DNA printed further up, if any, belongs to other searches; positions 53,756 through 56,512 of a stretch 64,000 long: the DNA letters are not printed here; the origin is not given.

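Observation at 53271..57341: Cassette 3 has exchanged the C-terminus of the PAAR-like protein together with its downstream effector and immunity candidates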

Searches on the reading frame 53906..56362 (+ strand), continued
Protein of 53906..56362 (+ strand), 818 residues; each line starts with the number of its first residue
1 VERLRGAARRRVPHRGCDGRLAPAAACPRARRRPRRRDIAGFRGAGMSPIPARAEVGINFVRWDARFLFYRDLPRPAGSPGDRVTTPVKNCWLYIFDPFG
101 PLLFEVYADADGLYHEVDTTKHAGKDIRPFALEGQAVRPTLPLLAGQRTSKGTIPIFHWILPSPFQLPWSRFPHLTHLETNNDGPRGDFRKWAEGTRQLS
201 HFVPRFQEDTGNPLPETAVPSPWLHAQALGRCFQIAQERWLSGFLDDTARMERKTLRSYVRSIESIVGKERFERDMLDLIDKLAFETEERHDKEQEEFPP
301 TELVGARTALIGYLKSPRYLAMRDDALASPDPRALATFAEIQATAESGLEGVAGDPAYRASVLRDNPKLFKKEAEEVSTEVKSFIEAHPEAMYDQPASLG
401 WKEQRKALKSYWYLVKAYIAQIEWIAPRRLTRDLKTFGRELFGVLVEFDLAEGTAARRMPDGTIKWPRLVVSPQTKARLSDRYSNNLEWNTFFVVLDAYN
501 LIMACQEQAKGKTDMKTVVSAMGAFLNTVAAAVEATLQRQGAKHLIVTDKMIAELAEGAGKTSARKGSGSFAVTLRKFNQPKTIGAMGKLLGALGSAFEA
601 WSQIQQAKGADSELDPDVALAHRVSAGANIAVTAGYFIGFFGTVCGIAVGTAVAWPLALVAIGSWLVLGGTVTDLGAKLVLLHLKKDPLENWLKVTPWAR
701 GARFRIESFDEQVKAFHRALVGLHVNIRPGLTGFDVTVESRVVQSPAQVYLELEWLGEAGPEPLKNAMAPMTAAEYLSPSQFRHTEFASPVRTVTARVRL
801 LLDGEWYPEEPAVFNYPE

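Call 78: search_protein_families(library=pfam, proteins=[P0157, P0162, P0163, P0164, P0166, P0158, P0137, P0138, P0139, P0140], max_evalue=0.01)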
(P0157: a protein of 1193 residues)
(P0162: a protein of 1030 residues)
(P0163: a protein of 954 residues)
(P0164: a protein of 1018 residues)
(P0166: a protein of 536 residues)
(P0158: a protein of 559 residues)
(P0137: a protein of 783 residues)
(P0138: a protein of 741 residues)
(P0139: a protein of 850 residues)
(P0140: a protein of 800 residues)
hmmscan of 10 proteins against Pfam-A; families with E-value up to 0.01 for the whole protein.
P0157 (1193 aa): 1 family
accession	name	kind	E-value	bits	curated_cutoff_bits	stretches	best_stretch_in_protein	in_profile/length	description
PF01471.23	PG_binding_1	-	9.3e-07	29.4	23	1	249-299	15-57/57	Putative peptidoglycan binding domain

P0162 (1030 aa): 0 families

P0163 (954 aa): 0 families

P0164 (1018 aa): 1 family
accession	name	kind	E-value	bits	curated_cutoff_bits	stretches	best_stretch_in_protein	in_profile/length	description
PF01471.23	PG_binding_1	-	2.6e-09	37.5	23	1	202-239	2-38/57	Putative peptidoglycan binding domain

P0166 (536 aa): 0 families

P0158 (559 aa): 0 families

P0137 (783 aa): 0 families

P0138 (741 aa): 1 family
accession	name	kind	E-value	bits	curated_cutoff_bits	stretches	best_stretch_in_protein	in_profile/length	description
PF12972.12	NAGLU_C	-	0.0093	16.1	25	0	197-293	65-163/268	Alpha-N-acetylglucosaminidase (NAGLU) C-terminal domain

P0139 (850 aa): 1 family
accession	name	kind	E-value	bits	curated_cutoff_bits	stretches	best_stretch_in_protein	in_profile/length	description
PF19733.4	DUF6223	-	0.0057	17.4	27.4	1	597-688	4-94/98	Family of unknown function (DUF6223)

P0140 (800 aa): 0 families
